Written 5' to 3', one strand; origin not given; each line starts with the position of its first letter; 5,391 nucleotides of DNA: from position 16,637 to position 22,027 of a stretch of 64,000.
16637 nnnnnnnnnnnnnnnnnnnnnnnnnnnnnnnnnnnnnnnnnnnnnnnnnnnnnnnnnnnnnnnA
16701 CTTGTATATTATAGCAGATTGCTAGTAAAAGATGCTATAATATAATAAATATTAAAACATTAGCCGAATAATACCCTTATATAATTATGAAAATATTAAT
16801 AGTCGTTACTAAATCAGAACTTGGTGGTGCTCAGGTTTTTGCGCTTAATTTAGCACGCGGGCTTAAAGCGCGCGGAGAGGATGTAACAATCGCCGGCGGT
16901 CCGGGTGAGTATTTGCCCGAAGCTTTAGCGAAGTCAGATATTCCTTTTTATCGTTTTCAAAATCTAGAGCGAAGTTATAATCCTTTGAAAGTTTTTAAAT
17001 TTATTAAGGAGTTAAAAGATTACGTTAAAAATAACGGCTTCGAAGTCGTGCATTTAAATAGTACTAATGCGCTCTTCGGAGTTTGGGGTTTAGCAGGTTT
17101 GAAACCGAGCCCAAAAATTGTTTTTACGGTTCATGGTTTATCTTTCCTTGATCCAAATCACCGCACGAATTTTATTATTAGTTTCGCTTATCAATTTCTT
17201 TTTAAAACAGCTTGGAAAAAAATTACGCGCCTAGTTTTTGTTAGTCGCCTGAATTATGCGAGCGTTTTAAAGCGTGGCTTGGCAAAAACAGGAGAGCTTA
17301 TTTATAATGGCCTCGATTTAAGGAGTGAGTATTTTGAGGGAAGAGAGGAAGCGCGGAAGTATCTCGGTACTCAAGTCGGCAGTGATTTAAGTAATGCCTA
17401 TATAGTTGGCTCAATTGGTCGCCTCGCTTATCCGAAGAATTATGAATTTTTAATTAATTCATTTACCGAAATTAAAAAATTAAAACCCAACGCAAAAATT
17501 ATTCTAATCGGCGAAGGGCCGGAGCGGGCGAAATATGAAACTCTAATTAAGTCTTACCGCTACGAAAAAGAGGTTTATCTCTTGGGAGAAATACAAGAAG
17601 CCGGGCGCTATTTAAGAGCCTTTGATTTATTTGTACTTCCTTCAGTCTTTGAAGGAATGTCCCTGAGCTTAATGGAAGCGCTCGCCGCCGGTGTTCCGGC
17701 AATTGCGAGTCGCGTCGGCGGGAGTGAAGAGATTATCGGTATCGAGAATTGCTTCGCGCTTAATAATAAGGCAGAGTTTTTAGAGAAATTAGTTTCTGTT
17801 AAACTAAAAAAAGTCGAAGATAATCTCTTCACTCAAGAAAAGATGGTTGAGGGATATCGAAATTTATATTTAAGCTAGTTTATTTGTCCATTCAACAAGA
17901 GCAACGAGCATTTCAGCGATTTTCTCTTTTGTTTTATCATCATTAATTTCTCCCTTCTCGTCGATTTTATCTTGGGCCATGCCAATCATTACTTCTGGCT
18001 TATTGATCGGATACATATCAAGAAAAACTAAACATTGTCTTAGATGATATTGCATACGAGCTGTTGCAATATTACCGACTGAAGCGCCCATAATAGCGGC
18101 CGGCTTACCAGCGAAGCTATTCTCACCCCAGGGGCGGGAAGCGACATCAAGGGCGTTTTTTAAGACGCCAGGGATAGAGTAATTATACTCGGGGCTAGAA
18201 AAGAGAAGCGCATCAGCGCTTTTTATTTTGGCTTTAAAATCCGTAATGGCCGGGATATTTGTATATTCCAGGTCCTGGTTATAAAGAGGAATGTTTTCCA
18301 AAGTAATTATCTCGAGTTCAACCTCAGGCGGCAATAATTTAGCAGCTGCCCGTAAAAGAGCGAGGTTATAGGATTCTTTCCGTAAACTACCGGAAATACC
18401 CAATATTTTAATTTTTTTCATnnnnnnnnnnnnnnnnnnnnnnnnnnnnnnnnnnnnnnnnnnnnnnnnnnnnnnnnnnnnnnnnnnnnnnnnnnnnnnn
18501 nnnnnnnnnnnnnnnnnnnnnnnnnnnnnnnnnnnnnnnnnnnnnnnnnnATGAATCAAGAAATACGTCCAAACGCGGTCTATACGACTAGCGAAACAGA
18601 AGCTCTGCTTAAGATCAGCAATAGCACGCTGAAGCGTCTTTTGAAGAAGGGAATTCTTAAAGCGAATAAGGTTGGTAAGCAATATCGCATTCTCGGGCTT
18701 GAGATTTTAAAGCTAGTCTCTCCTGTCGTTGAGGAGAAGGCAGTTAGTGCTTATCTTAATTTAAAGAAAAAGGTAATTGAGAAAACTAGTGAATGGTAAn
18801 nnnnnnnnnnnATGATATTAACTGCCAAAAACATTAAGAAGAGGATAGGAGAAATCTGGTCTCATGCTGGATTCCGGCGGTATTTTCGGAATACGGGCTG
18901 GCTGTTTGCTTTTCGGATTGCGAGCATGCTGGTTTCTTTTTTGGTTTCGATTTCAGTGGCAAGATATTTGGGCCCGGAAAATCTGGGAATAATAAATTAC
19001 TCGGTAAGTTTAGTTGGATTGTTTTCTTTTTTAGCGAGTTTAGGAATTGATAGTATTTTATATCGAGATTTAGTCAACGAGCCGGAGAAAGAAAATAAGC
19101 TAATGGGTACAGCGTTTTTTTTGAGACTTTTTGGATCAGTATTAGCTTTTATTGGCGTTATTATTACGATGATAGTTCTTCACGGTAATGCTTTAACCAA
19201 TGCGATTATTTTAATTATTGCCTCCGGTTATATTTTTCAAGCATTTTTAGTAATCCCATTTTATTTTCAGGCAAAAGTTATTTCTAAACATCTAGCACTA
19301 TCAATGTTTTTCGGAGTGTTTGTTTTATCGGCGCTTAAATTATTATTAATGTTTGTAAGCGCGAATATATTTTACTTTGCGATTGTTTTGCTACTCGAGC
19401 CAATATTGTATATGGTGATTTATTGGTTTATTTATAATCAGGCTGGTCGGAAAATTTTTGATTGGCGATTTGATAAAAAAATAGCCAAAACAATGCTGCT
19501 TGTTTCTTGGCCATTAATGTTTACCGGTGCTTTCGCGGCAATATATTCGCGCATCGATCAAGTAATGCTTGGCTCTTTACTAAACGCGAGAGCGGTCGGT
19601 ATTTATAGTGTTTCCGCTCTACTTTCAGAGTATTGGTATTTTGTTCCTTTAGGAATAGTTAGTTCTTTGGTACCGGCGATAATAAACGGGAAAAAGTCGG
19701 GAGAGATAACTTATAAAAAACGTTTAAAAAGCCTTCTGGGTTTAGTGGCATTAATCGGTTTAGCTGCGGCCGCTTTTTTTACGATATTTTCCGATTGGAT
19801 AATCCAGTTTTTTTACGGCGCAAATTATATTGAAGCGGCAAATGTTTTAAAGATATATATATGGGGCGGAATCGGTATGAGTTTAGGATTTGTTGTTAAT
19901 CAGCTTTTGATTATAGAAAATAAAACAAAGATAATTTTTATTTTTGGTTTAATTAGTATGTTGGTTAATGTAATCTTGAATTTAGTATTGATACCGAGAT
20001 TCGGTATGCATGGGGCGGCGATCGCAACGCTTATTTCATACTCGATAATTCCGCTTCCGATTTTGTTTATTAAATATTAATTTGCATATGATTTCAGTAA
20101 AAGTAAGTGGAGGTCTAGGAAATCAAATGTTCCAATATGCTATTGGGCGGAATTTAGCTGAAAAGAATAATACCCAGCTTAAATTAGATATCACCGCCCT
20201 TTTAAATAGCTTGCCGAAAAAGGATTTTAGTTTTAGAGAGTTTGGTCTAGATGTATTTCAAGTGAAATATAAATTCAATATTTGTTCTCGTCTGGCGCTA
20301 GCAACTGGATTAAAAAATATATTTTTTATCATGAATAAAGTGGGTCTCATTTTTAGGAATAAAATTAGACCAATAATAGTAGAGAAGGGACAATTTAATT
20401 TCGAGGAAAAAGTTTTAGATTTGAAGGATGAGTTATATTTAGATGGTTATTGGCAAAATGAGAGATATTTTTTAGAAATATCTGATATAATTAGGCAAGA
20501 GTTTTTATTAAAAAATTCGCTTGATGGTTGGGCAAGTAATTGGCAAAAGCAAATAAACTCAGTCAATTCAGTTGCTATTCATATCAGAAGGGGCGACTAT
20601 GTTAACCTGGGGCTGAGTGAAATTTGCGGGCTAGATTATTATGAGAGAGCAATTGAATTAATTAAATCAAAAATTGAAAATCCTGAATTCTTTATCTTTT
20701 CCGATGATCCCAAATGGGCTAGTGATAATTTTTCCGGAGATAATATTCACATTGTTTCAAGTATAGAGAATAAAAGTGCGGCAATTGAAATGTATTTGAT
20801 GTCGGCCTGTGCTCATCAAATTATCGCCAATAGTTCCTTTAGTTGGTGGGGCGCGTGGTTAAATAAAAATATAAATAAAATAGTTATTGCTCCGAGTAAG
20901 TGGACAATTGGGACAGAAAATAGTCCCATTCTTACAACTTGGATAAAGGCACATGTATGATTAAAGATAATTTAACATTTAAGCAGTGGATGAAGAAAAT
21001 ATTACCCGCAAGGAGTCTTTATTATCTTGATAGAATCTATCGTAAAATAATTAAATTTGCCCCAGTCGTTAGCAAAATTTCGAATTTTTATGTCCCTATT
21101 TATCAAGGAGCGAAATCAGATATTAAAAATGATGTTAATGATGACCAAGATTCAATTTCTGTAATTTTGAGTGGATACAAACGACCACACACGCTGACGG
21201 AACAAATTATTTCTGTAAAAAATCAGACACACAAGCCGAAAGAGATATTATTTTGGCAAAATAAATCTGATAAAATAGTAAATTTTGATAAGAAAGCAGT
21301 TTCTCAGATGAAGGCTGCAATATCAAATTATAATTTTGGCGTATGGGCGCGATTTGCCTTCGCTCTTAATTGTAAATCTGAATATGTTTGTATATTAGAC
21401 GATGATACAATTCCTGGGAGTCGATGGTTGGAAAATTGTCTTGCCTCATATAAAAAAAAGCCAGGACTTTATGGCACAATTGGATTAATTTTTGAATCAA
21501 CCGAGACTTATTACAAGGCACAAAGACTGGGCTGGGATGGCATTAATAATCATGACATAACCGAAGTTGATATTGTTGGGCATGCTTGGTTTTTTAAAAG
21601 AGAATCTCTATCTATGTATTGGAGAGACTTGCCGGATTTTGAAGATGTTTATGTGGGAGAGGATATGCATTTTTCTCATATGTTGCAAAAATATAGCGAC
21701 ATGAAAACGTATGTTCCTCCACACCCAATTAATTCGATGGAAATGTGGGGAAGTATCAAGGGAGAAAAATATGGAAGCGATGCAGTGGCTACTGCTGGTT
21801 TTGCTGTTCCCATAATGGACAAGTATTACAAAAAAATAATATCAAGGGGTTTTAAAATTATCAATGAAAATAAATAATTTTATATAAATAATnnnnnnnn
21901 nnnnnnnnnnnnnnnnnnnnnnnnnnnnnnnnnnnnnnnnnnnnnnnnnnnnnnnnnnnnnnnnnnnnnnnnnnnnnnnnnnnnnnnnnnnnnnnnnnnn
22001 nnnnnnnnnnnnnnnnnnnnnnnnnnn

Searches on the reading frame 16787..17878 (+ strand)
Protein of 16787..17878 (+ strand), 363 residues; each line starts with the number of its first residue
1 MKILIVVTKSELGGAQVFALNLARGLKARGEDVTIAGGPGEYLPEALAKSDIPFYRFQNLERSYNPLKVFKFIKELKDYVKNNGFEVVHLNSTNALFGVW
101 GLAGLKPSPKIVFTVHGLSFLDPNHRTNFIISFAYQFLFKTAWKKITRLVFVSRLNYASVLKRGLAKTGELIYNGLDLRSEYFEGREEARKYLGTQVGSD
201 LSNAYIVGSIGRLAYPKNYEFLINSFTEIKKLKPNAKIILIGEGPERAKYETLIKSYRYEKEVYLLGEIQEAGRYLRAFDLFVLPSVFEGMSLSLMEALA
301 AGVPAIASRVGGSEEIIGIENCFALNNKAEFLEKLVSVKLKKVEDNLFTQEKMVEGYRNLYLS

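Call 98: search_protein_families(library=pfam, proteins=[window:16787-17878:+], max_evalue=0.00001)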
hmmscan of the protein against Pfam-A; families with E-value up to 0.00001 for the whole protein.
window:16787-17878:+ (363 aa): 6 families
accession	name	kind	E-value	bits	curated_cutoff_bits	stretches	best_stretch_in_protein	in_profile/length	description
PF13692.12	Glyco_trans_1_4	-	1e-27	97.6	27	1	206-336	3-137/142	Glycosyl transferases group 1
PF00534.26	Glycos_transf_1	-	1.5e-27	96.7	26.4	1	203-326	14-143/172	Glycosyl transferases group 1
PF13439.12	Glyco_transf_4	-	3.8e-18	66.5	28.5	1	13-178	2-168/170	Glycosyltransferase Family 4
PF13579.12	Glyco_trans_4_4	-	2.8e-12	47.7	29.7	1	13-155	1-137/158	Glycosyl transferase 4-like domain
PF13477.12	Glyco_trans_4_2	-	1.1e-10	42.3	23.4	1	15-151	9-137/139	Glycosyl transferase 4-like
PF20706.3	GT4-conflict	-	5.9e-06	25.9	26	0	272-317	275-320/385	Family 4 Glycosyltransferase in conflict systems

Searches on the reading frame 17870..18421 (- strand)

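Call 98: search_protein_families(library=pfam, proteins=[window:17870-18421:-], max_evalue=0.00001)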
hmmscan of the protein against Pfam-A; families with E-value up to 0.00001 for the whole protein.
window:17870-18421:- (183 aa): 2 families
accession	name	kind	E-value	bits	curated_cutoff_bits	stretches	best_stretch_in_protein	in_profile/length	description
PF03358.20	FMN_red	-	3.1e-44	150.6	24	1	4-150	1-151/152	NADPH-dependent FMN reductase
PF02525.22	Flavodoxin_2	-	3.2e-08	33.9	27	1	5-117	2-137/198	Flavodoxin-like fold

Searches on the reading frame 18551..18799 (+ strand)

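Call 129: search_protein_families(library=pfam, proteins=[window:18551-18799:+], max_evalue=0.01)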
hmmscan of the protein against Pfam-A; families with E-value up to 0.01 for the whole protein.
window:18551-18799:+ (82 aa): 1 family
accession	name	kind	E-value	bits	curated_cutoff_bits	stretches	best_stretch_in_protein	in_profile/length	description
PF12728.13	HTH_17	-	1.9e-09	38.1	27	1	10-54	1-45/51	Helix-turn-helix domain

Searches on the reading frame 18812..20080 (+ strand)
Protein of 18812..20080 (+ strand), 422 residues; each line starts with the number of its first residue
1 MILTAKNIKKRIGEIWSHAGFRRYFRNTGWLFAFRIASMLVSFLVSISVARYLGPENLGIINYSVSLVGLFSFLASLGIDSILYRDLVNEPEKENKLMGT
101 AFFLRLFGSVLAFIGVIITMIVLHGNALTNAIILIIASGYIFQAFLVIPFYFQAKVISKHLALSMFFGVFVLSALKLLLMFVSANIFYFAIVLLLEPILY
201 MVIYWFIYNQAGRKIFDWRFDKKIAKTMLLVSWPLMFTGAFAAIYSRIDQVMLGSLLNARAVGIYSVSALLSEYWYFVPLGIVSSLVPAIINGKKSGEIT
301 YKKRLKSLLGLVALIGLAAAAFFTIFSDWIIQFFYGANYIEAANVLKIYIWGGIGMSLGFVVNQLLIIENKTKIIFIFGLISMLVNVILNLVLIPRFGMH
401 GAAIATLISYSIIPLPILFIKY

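Call 98: search_protein_families(library=pfam, proteins=[window:18812-20080:+], max_evalue=0.00001)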
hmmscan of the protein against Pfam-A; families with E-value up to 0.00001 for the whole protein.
window:18812-20080:+ (422 aa): 3 families
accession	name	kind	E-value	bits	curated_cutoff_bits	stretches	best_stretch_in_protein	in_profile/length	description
PF13440.11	Polysacc_synt_3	-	1.9e-21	77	23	1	49-343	2-292/293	Polysaccharide biosynthesis protein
PF01943.22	Polysacc_synt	-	5.9e-21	75.5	28.2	1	26-290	3-270/274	Polysaccharide biosynthesis protein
PF01554.23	MatE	-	4.2e-10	40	24.9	1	234-391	1-160/161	MatE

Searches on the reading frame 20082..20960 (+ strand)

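Call 98: search_protein_families(library=pfam, proteins=[window:20082-20960:+], max_evalue=0.00001)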
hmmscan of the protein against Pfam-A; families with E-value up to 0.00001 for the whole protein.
window:20082-20960:+ (292 aa): 1 family
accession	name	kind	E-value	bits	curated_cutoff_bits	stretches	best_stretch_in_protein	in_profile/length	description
PF01531.22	Glyco_transf_11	-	4.2e-31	108.7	23.9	1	3-274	1-278/298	Glycosyl transferase family 11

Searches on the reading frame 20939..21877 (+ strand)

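Call 98: search_protein_families(library=pfam, proteins=[window:20939-21877:+], max_evalue=0.00001)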
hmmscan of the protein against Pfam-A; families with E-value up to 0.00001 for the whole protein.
window:20939-21877:+ (312 aa): 1 family
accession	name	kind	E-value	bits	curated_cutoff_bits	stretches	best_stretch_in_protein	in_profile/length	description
PF00535.33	Glycos_transf_2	-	4.7e-11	43.3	23.3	1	74-224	1-164/168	Glycosyl transferase family 2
